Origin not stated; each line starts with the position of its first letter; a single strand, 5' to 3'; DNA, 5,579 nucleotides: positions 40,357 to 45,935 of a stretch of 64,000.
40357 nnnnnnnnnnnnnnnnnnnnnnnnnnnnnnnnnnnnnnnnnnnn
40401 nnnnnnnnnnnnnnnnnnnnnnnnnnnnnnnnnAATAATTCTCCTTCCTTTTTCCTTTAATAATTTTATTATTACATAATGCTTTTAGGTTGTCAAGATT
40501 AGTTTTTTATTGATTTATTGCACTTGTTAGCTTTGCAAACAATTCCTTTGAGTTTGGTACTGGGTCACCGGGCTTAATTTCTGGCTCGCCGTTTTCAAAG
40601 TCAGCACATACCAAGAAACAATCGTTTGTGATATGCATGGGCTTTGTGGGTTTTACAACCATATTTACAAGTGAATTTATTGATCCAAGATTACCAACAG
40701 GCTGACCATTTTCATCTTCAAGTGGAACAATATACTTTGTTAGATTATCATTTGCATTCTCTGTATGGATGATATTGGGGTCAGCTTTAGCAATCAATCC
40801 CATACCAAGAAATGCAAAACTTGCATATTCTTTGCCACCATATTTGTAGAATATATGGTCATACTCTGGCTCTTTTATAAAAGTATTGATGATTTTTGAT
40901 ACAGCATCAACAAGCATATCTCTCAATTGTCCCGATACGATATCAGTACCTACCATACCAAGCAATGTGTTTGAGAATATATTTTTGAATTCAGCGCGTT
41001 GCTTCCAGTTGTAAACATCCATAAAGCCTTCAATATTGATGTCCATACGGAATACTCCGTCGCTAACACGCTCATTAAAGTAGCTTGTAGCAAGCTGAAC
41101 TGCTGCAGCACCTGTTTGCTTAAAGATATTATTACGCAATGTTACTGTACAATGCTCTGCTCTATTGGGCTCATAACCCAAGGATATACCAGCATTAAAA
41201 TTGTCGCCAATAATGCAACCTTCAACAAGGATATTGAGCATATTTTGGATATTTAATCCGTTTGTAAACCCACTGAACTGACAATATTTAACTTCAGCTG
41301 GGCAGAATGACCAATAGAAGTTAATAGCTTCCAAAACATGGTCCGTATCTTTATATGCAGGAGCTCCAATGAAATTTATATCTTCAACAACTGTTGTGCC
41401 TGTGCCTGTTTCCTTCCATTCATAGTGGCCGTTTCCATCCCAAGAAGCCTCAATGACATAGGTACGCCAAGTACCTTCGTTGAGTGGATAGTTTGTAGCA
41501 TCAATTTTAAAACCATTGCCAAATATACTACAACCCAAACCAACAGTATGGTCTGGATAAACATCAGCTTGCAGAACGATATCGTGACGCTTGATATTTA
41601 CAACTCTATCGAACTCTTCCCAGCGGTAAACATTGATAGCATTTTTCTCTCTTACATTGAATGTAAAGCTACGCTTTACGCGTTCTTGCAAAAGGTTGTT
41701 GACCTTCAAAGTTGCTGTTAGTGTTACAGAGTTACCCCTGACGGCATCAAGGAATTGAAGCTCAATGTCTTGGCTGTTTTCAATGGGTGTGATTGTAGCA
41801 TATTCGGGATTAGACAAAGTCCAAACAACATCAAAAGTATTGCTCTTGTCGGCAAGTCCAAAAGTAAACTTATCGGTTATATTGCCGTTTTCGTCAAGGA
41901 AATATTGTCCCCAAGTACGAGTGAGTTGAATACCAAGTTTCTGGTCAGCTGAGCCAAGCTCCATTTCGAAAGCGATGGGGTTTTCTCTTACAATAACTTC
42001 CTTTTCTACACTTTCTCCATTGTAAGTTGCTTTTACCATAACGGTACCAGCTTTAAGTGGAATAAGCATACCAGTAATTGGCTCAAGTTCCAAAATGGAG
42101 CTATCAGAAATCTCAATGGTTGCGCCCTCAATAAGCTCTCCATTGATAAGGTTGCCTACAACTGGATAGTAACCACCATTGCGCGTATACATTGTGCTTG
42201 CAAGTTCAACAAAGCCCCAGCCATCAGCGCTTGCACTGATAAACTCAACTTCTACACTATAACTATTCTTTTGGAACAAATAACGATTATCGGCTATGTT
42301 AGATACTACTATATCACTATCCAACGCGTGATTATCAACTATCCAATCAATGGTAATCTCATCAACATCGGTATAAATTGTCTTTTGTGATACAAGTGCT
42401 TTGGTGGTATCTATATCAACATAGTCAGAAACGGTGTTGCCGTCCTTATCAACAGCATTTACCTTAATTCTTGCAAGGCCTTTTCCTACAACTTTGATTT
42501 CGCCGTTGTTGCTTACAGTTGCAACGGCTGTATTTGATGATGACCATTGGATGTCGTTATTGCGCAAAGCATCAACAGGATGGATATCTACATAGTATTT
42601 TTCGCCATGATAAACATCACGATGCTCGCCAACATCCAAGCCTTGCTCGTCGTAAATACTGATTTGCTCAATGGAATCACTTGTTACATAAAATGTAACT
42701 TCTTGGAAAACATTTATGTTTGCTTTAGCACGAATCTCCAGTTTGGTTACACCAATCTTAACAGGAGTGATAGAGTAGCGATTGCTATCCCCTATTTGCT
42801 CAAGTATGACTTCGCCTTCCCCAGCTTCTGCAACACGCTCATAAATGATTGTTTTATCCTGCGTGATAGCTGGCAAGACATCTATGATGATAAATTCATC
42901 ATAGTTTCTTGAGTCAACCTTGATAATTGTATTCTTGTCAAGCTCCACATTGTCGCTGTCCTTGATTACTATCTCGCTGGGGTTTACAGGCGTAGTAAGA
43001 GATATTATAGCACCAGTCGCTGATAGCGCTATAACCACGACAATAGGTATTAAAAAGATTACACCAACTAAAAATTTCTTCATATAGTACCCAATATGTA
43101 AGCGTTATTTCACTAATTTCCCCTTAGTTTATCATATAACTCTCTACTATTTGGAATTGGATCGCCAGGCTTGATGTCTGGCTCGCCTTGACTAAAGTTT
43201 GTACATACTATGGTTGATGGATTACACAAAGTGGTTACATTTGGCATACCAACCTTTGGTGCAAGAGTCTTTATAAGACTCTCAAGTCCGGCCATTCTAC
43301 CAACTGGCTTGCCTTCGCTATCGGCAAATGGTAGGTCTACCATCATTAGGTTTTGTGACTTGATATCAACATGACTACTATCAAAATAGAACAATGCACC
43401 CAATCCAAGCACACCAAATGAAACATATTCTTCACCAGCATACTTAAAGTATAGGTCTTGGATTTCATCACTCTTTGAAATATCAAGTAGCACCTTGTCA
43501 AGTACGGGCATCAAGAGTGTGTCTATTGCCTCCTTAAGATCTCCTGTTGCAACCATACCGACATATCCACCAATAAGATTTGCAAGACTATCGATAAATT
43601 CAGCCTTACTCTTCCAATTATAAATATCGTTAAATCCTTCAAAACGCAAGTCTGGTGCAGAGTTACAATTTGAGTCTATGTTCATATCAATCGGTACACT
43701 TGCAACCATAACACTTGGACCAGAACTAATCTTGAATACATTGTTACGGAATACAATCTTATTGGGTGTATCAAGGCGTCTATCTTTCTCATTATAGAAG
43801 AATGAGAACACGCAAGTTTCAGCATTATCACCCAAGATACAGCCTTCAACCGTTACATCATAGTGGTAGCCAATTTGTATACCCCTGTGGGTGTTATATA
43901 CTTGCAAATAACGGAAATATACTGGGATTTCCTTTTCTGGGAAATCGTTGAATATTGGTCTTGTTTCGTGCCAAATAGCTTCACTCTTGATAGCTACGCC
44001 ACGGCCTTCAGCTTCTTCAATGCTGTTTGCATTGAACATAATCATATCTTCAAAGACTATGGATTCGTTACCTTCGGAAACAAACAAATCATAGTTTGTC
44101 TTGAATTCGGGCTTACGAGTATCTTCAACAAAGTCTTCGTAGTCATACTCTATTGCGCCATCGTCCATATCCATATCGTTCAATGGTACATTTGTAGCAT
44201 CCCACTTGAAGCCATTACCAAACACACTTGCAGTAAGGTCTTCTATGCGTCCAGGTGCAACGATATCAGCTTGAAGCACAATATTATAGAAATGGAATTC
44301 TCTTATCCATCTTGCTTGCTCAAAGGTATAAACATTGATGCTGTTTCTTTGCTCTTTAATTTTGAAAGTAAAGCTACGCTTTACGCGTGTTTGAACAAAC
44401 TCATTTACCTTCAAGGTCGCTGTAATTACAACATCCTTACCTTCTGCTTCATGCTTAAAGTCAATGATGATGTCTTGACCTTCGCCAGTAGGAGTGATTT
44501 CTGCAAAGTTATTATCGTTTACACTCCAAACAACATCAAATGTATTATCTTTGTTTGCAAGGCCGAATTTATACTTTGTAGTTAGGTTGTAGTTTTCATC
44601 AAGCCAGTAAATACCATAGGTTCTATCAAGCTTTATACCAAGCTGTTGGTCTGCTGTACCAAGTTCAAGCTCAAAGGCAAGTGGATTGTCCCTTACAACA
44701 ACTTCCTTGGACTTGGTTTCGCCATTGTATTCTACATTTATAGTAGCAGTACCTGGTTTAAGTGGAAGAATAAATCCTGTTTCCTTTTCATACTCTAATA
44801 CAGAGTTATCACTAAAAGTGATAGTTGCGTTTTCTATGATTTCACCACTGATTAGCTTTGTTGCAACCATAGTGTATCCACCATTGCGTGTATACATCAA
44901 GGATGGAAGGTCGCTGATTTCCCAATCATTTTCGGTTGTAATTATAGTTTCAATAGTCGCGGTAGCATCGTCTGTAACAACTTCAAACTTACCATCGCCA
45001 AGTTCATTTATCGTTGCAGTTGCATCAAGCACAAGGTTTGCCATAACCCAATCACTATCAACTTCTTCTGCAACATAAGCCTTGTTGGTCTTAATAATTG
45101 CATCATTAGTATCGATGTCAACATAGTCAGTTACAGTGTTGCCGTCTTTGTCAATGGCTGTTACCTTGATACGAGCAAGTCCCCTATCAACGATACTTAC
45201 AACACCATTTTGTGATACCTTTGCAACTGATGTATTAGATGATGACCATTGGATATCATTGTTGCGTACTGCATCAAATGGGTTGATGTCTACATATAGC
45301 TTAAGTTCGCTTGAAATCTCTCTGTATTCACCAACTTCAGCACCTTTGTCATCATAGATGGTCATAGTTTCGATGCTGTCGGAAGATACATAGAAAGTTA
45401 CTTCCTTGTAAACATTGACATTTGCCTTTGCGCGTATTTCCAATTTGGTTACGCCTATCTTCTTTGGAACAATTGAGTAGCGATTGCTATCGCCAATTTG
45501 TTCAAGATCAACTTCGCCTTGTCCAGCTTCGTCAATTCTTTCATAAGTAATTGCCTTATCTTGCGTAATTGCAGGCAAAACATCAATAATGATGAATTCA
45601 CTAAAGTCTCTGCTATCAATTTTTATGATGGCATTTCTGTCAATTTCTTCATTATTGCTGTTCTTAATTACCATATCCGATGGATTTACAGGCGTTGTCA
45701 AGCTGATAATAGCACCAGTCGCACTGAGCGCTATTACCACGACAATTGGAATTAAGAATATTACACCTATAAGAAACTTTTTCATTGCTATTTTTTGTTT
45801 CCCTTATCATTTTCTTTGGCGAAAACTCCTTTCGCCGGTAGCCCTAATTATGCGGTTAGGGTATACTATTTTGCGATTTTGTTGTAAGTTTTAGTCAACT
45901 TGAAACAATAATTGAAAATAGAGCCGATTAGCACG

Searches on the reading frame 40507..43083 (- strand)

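Call 26: search_protein_families(library=pfam, proteins=[window:40507-43083:-], max_evalue=0.001)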
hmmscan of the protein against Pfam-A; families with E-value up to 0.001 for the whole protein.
window:40507-43083:- (858 aa): 2 families
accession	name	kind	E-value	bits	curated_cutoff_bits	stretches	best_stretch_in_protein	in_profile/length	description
PF02368.24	Big_2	-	1.6e-10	41.3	22.8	1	174-216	32-72/79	Bacterial Ig-like domain (group 2)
PF13229.12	Beta_helix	-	1.1e-05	25.5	25.9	1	597-668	58-124/158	Right handed beta helix region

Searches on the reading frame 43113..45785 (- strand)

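Call 26: search_protein_families(library=pfam, proteins=[window:43113-45785:-], max_evalue=0.001)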
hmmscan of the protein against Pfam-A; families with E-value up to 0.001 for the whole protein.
window:43113-45785:- (890 aa): 2 families
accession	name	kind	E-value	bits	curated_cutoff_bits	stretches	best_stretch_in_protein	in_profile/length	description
PF02368.24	Big_2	-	9.5e-08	32.3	22.8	1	161-217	20-76/79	Bacterial Ig-like domain (group 2)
PF21461.3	HL_N-beta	-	0.00046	20.4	27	0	320-362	14-53/57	Hyaluronate lyase, N-terminal beta-sheet domain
